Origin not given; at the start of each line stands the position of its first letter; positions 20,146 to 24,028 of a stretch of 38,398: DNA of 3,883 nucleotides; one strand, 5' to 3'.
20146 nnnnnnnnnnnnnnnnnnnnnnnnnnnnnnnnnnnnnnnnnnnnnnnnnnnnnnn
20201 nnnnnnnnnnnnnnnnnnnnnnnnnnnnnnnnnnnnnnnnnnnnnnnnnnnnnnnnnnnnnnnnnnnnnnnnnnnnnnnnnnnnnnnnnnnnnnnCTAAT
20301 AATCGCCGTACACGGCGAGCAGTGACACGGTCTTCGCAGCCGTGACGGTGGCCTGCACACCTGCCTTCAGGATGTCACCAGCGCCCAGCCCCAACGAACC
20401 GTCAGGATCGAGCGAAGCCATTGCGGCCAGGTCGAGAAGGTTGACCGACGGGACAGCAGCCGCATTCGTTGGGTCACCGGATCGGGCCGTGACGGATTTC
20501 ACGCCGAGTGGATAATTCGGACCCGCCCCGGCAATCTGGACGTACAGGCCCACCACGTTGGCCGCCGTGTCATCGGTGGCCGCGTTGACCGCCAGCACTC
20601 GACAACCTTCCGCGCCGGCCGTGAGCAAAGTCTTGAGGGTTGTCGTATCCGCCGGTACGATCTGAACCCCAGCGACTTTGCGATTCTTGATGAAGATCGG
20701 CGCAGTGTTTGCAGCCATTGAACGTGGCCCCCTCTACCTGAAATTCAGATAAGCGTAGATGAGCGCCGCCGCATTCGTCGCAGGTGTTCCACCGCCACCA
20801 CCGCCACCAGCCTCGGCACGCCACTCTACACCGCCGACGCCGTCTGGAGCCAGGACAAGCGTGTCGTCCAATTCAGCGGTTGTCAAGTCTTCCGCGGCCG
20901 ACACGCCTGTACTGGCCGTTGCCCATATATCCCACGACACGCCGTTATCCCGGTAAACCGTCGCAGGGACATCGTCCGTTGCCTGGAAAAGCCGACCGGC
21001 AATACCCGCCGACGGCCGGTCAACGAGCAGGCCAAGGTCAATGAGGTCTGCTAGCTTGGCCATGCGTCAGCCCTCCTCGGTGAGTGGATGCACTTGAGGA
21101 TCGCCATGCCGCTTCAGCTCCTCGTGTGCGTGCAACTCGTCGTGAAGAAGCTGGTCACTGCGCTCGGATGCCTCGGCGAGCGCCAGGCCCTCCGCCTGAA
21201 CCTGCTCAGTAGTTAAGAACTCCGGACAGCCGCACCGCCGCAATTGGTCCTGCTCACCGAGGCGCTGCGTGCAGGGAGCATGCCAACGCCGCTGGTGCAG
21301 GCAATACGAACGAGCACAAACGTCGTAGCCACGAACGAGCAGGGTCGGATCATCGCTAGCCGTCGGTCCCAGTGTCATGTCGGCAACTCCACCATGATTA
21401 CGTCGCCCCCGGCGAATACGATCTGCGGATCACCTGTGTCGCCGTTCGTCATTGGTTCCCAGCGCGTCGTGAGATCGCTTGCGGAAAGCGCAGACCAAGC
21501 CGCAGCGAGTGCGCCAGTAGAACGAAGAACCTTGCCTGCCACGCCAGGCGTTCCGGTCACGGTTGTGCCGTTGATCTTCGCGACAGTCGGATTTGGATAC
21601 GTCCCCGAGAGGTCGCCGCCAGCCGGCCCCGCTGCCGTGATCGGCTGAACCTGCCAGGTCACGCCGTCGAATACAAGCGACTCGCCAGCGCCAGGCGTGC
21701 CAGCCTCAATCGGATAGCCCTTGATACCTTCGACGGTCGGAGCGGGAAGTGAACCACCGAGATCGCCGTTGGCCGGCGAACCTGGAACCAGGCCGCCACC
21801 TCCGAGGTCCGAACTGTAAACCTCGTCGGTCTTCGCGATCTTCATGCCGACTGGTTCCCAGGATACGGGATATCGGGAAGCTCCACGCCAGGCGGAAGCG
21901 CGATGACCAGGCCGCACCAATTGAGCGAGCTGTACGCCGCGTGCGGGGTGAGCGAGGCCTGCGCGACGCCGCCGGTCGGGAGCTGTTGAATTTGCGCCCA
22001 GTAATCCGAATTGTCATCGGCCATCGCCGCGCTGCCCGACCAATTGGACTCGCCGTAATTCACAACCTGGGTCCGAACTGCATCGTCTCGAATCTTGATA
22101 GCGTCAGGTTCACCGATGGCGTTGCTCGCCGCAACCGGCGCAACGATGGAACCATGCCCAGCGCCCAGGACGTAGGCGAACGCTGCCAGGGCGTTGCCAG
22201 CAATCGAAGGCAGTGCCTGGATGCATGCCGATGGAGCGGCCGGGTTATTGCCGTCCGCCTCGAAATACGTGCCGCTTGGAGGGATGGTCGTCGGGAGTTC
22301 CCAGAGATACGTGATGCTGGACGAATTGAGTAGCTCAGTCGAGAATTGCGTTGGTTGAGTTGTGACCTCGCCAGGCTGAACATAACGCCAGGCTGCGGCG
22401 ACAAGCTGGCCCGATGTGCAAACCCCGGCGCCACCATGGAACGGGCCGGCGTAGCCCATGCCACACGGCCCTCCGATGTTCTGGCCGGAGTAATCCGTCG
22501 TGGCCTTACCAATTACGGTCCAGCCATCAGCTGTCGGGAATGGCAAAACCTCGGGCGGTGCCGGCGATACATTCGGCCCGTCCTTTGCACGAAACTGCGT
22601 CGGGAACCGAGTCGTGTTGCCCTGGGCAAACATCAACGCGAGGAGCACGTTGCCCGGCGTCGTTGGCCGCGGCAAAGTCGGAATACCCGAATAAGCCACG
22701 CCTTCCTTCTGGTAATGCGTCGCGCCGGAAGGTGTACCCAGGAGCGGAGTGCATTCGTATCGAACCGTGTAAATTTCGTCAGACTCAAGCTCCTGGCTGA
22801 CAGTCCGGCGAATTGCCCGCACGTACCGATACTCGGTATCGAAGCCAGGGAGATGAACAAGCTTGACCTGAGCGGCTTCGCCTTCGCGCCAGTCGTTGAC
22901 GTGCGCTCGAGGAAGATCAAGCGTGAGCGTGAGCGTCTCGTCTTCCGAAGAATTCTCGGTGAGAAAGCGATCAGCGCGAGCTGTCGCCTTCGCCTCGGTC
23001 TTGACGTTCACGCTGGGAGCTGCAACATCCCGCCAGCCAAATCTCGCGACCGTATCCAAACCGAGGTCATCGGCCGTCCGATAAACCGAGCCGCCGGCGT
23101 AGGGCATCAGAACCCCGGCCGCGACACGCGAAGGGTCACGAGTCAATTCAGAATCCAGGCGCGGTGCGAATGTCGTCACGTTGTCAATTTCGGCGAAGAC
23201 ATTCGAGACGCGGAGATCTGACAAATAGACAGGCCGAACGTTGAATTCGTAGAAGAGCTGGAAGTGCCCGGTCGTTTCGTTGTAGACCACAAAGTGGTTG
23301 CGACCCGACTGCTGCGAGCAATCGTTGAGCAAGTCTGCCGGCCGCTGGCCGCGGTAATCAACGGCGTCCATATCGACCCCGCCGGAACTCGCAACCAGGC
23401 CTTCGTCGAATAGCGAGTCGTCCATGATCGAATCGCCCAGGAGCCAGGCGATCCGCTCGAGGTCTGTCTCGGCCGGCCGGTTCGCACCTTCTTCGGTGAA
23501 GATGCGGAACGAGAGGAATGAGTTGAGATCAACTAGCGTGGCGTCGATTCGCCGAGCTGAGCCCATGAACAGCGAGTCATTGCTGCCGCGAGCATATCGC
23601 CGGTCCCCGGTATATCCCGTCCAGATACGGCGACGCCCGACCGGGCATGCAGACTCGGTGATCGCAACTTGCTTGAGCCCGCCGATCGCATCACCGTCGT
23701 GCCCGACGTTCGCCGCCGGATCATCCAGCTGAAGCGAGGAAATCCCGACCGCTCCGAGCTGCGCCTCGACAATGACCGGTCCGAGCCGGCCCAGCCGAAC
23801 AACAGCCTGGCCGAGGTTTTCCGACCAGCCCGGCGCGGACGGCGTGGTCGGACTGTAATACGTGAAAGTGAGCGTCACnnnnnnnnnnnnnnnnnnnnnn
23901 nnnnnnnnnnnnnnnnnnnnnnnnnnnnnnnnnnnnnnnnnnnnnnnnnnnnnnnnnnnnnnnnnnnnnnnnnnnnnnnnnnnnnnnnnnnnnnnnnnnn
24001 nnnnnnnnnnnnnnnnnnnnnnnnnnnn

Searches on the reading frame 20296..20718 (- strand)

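Call 12: search_protein_families(library=pfam, proteins=[window:20296-20718:-], max_evalue=0.01)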
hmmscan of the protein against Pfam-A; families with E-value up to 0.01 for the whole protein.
window:20296-20718:- (140 aa): 0 families

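Call 71: search_protein_families(library=pfam, proteins=[window:20296-20718:-], max_evalue=0.05)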
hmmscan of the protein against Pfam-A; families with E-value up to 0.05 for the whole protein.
window:20296-20718:- (140 aa): 1 family
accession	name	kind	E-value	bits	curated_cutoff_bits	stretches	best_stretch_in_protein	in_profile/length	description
PF02254.24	TrkA_N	-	0.045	14.5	23.8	0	15-57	39-81/116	TrkA-N domain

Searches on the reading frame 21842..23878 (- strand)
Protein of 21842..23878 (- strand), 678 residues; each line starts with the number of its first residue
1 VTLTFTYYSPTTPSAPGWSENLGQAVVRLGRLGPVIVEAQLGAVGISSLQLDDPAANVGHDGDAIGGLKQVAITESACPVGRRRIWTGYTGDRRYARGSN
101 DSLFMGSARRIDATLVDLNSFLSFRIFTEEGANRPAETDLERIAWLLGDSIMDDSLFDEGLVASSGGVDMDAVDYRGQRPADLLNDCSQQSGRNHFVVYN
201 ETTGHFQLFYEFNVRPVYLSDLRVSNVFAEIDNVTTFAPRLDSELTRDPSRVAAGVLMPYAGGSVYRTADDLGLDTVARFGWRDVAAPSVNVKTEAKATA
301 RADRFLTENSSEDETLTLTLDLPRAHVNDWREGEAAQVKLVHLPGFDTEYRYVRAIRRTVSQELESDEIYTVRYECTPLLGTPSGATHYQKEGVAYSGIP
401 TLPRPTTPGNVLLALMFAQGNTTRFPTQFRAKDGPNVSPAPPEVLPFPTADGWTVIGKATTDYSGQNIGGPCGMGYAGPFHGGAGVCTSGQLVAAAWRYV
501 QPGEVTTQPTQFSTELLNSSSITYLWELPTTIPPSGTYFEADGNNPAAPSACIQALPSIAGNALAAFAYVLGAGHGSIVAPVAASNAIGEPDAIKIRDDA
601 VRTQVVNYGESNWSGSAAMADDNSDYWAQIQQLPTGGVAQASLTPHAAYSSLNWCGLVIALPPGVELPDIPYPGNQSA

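Call 12: search_protein_families(library=pfam, proteins=[window:21842-23878:-], max_evalue=0.01)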
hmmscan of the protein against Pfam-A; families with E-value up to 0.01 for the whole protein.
window:21842-23878:- (678 aa): 0 families

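Call 42: find_related_loci(query=A3, collection=viral_contigs, flank=10000)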
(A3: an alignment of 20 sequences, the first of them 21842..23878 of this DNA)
Query A3 (678 aa) in viral_contigs; peptide patterns used: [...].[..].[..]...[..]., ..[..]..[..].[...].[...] (x = any residue, [..] = any of these).
175 stretches matched a pattern; 75 encode a relative of the query (tblastn E <= 1e-3); 74 distinct loci.
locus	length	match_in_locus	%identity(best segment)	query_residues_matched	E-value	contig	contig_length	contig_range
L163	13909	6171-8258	51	1-678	0e+0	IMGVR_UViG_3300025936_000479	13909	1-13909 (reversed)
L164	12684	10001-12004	49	1-678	0e+0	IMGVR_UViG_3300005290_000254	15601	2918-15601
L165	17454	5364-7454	51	1-678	0e+0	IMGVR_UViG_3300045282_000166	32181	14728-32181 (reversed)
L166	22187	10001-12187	37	3-678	2e-119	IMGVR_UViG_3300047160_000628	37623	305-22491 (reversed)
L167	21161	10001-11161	47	1-379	9e-106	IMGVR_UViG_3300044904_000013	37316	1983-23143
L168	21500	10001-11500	40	1-518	8e-102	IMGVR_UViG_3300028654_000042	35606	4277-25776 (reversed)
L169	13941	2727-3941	43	5-377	2e-86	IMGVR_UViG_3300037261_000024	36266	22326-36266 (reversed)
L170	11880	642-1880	39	1-413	2e-77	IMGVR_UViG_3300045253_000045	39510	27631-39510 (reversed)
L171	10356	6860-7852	42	35-378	1e-73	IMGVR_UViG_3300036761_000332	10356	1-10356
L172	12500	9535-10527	42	35-378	1e-73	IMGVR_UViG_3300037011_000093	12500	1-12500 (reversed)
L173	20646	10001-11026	42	28-385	6e-72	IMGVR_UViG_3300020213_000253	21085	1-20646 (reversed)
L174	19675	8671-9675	42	28-378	3e-71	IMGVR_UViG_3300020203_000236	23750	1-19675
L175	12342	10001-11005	42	28-378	3e-71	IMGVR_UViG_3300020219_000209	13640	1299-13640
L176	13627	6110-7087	40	35-372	4e-68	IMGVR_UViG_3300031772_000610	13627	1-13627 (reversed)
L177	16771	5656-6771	40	28-415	2e-72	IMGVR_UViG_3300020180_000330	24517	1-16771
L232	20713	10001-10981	32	35-361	3e-33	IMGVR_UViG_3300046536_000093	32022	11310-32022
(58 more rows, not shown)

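Call 106: search_protein_families(library=pfam, proteins=[L232:14546-15097:-, L232:15285-16163:+, L232:17089-17568:+, L232:18411-18755:+, L232:18882-19466:+, L232:20182-20637:+, L232:12368-12751:-], max_evalue=0.01)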
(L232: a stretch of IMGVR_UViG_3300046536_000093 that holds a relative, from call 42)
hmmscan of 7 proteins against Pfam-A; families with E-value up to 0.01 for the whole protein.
L232:14546-15097:- (183 aa): 0 families

L232:15285-16163:+ (292 aa): 1 family
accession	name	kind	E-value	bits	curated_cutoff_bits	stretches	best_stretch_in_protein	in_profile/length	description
PF04404.17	ERF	-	1.7e-17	64.2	25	1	16-148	4-142/153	ERF superfamily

L232:17089-17568:+ (159 aa): 0 families

L232:18411-18755:+ (114 aa): 0 families

L232:18882-19466:+ (194 aa): 0 families

L232:20182-20637:+ (151 aa): 0 families

L232:12368-12751:- (127 aa): 0 families
